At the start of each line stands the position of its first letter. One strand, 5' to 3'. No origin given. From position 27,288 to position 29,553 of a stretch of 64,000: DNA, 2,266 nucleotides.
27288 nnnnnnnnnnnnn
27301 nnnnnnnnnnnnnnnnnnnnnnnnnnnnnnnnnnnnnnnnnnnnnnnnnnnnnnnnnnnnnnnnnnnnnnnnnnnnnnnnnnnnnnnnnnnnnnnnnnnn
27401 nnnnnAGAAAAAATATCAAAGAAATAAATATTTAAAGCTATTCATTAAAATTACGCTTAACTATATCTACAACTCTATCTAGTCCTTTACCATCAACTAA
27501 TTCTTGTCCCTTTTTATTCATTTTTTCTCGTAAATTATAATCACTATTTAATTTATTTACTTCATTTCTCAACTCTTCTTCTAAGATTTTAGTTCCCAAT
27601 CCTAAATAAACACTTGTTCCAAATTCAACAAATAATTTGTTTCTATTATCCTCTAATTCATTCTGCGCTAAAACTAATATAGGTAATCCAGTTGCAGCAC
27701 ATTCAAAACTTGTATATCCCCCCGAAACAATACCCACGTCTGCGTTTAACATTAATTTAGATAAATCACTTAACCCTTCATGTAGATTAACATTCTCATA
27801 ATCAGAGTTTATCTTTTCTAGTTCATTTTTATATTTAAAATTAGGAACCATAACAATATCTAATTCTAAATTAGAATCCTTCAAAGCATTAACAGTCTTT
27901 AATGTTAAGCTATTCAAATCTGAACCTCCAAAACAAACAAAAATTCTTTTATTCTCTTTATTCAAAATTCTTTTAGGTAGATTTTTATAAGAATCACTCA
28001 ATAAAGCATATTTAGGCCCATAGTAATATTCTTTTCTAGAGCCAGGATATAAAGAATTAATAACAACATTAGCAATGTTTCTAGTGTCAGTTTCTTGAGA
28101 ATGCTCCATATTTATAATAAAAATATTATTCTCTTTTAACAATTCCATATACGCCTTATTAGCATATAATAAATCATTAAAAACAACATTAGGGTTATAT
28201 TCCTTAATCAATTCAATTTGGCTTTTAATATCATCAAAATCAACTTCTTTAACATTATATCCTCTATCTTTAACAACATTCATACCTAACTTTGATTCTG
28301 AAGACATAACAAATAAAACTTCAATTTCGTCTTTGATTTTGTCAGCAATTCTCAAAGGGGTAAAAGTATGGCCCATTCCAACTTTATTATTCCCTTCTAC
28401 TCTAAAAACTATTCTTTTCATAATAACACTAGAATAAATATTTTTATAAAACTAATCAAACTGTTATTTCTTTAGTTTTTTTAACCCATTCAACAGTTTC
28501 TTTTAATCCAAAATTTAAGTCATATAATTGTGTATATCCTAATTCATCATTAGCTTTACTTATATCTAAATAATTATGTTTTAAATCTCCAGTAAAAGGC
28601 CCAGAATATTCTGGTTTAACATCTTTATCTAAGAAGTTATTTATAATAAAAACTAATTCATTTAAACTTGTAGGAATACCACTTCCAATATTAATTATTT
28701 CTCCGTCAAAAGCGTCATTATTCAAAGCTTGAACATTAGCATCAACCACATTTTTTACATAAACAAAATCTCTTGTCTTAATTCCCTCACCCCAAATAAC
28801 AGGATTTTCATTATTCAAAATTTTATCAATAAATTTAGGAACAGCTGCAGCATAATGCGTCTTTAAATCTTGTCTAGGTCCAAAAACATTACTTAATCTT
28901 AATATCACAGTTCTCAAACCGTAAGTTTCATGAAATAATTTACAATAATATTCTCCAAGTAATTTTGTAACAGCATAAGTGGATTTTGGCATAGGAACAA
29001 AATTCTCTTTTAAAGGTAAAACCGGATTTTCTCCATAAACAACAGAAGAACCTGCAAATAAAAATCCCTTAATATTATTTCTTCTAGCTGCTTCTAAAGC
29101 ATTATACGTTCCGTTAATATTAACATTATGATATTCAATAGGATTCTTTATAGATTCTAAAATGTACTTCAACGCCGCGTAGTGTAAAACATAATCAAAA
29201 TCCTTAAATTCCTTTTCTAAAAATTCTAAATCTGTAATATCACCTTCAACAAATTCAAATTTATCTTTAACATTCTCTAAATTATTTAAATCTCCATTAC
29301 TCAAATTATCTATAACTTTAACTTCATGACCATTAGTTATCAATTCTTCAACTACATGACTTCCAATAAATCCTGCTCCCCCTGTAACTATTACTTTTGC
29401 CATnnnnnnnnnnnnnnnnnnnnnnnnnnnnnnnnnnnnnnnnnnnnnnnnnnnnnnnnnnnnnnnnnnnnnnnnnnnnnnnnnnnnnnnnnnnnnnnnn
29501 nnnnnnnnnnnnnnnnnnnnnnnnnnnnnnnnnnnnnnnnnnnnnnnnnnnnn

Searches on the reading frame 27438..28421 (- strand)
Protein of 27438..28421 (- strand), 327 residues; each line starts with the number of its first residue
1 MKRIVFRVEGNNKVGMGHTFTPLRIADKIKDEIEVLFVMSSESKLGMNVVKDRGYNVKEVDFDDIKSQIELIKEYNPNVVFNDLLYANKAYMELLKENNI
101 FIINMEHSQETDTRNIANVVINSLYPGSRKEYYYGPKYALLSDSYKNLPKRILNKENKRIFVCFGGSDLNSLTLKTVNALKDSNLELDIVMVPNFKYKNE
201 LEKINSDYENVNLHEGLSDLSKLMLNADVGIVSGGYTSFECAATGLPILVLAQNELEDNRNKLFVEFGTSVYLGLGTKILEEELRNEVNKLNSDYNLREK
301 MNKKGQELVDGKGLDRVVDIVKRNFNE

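Call 4: search_protein_families(library=pfam, proteins=[window:27438-28421:-], max_evalue=0.001)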
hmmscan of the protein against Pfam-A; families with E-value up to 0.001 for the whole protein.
window:27438-28421:- (327 aa): 1 family
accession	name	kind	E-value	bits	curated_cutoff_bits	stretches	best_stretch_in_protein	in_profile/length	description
PF04007.18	DUF354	-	0.00084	18.9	22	0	172-255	210-289/349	Protein of unknown function (DUF354)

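Call 5: search_protein_families(library=ncbifam, proteins=[window:27438-28421:-], max_evalue=0.001)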
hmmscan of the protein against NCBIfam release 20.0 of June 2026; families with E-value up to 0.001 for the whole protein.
window:27438-28421:- (327 aa): 6 families
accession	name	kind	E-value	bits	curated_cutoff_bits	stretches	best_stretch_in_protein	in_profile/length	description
TIGR03590.1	PseG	equivalog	2.7e-35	122.3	153.55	1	3-252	2-268/280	UDP-2,4-diacetamido-2,4,6-trideoxy-beta-L-altropyranose hydrolase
TIGR01133.1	murG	equivalog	2.1e-07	30.3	250.25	1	151-320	176-352/353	undecaprenyldiphospho-muramoylpentapeptide beta-N-acetylglucosaminyltransferase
TIGR00215.1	lpxB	equivalog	8.3e-06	24.9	190.25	1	172-252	212-294/382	lipid-A-disaccharide synthase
TIGR00661.1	MJ1255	subfamily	0.00036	19.9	195.9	0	63-251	80-273/321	MJ1255/VC2487 family glycosyltransferase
TIGR01426.2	MGT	subfamily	0.0005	19.2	260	1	174-323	245-389/393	macrolide family glycosyltransferase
NF053575.1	GAN_nuclease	exception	0.00089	18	850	0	64-221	225-376/467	GINS-associated RecJ family nuclease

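Call 56: search_solved_structures(query=window:27438-28421:-, max_evalue=0.001)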
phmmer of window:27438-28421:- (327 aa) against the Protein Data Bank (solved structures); distinct sequences matched with E-value up to 0.001: 2.
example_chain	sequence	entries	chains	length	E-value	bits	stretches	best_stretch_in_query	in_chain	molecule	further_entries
10zg_A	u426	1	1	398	3e-05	26.7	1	134-320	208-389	Glycosyl transferase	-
3hbm_A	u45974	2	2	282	6.1e-05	25.7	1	3-234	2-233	UDP-sugar hydrolase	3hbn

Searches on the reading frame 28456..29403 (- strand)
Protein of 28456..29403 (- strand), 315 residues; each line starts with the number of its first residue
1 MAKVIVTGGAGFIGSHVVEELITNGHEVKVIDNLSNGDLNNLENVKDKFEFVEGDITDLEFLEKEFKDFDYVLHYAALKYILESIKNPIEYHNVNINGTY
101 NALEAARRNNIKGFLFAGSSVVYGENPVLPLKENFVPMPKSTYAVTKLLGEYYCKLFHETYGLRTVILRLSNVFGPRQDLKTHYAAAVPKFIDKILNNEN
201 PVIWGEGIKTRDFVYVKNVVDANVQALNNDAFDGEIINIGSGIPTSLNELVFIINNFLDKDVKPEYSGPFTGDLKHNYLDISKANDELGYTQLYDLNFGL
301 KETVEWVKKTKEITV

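Call 4: search_protein_families(library=pfam, proteins=[window:28456-29403:-], max_evalue=0.001)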
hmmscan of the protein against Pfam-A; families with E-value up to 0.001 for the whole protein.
window:28456-29403:- (315 aa): 10 families
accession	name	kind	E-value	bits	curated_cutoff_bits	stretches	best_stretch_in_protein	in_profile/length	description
PF01370.27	Epimerase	-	1e-64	218.7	20.9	1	4-240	1-240/240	NAD dependent epimerase/dehydratase family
PF16363.11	GDP_Man_Dehyd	-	5.1e-55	187.7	27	1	5-302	1-331/332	GDP-mannose 4,6 dehydratase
PF01073.25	3Beta_HSD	-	5.9e-29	101.4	22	1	5-228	1-230/280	3-beta hydroxysteroid dehydrogenase/isomerase family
PF02719.21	Polysacc_synt_2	-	7.8e-16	58.5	20.2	1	4-259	1-248/293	Polysaccharide biosynthesis protein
PF07993.18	NAD_binding_4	-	1.4e-14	54.3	20.1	1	6-175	1-209/258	Male sterility protein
PF04321.23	RmlD_sub_bind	-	2.2e-11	43.8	27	1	3-177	2-155/287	RmlD substrate binding domain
PF13460.12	NAD_binding_10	-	1.2e-09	38.7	27.2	1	8-127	1-106/184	NAD(P)H-binding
PF00106.31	adh_short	-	2.9e-06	27.3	26.6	1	4-66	3-68/195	short chain dehydrogenase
PF02254.24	TrkA_N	-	5.2e-05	24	23.8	1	9-65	5-58/116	TrkA-N domain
PF05368.20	NmrA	-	5.7e-05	23.3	27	1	3-118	4-106/298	NmrA-like family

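Call 5: search_protein_families(library=ncbifam, proteins=[window:28456-29403:-], max_evalue=0.001)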
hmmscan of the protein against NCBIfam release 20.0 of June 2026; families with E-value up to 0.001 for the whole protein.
window:28456-29403:- (315 aa): 39 families (the best 25 are shown)
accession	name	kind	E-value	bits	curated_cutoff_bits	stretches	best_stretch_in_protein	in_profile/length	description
NF011728.1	PRK15181.1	equivalog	3.4e-59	200.6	760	1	4-307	18-337/348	Vi polysaccharide biosynthesis UDP-N-acetylglucosaminuronic acid C-4 epimerase TviC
TIGR01179.1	galE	equivalog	3.2e-55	187.3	262.3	1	3-312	1-330/332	UDP-glucose 4-epimerase GalE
TIGR04180.1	EDH_00030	hypoth_equivalog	7.9e-52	176.2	475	1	4-263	1-261/297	NAD-dependent 4,6-dehydratase LegB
TIGR01181.1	dTDP_gluc_dehyt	equivalog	2.9e-51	174.4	365.1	1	3-311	1-315/321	dTDP-glucose 4,6-dehydratase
NF007956.0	PRK10675.1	subfamily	1.9e-41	142.3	394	2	3-153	2-159/338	UDP-glucose 4-epimerase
TIGR02197.1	heptose_epim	equivalog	9e-39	133.5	274.6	1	4-309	1-315/316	ADP-glyceromanno-heptose 6-epimerase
NF007490.0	PRK10084.1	subfamily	5.5e-29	101.3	649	2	3-108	2-113/361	dTDP-glucose 4,6-dehydratase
NF007582.0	PRK10217.1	equivalog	3.8e-27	95.3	698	1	1-307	1-331/355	dTDP-glucose 4,6-dehydratase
TIGR03466.1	HpnA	hypoth_equivalog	1.4e-24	86.6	367.65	1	3-229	2-219/327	hopanoid-associated sugar epimerase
NF047922.1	GDPFucSynFcl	equivalog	8.4e-24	84.6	500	1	3-310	4-304/308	GDP-L-fucose synthase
NF008360.0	PRK11150.1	equivalog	2.6e-21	76.1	452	1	4-288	2-282/310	ADP-glyceromanno-heptose 6-epimerase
NF042422.1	oxyalk_red_OleD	equivalog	3.7e-21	75.8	580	1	3-250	2-242/329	2-alkyl-3-oxoalkanoate reductase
NF043036.1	ErythonDh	equivalog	1e-16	61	325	1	3-154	2-160/321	D-erythronate dehydrogenase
NF005998.1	PRK08125.1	equivalog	1e-16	60.5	777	1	2-272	316-599/649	bifunctional UDP-4-amino-4-deoxy-L-arabinose formyltransferase/UDP-glucuronic acid oxidase ArnA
NF008872.0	PRK11908.1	equivalog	1.9e-16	60.1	294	1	1-249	1-262/349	bifunctional UDP-4-keto-pentose/UDP-xylose synthase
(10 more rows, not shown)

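Call 55: search_solved_structures(query=window:28456-29403:-, max_evalue=1e-20, show_alignments=1)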
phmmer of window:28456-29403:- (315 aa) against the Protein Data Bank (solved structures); distinct sequences matched with E-value up to 1e-20: 84 (the best 60 are shown).
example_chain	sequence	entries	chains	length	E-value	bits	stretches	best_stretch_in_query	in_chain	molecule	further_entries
6dnt_A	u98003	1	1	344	6e-73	249.1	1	3-307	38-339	NAD-dependent epimerase/dehydratase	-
4zrm_A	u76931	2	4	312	3.9e-60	207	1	3-312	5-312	UDP-glucose 4-epimerase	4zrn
1sb8_A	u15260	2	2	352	1.4e-57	198.6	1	5-306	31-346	wbpP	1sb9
3ru7_A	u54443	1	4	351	5.5e-57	196.6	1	5-307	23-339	WbgU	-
3ru9_A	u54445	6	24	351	5.7e-57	196.6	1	5-307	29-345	WbgU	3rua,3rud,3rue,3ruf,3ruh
3lu1_A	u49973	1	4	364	6.4e-57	196.4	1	5-307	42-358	WbgU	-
10ke_A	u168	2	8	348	2.9e-56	194.3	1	3-307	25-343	Capsular polysaccharide biosynthesis protein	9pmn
3ruc_A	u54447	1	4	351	1.4e-55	192.1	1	5-307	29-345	WbgU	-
6wjb_A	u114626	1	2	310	5.2e-52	180.3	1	3-286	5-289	NAD-dependent epimerase/dehydratase family protein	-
6wj9_A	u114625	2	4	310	4.9e-51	177.1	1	3-286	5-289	NAD-dependent epimerase/dehydratase family protein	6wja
7ys8_A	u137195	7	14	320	1.4e-45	159.2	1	3-308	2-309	UDP-glucose 4-epimerase | UDP-glucose 4-epimerase along with EC 5.1.3.2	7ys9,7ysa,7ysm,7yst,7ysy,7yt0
8rdg_A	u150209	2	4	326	1.3e-42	149.5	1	3-270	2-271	SDR family NAD(P)-dependent oxidoreductase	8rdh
2p5u_A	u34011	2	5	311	2.3e-42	148.6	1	3-283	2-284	UDP-glucose 4-epimerase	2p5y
8rdi_A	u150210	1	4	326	4.4e-42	147.7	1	3-270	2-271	SDR family NAD(P)-dependent oxidoreductase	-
6zl6_A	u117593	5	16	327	1e-41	146.5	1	3-309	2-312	Epimerase domain-containing protein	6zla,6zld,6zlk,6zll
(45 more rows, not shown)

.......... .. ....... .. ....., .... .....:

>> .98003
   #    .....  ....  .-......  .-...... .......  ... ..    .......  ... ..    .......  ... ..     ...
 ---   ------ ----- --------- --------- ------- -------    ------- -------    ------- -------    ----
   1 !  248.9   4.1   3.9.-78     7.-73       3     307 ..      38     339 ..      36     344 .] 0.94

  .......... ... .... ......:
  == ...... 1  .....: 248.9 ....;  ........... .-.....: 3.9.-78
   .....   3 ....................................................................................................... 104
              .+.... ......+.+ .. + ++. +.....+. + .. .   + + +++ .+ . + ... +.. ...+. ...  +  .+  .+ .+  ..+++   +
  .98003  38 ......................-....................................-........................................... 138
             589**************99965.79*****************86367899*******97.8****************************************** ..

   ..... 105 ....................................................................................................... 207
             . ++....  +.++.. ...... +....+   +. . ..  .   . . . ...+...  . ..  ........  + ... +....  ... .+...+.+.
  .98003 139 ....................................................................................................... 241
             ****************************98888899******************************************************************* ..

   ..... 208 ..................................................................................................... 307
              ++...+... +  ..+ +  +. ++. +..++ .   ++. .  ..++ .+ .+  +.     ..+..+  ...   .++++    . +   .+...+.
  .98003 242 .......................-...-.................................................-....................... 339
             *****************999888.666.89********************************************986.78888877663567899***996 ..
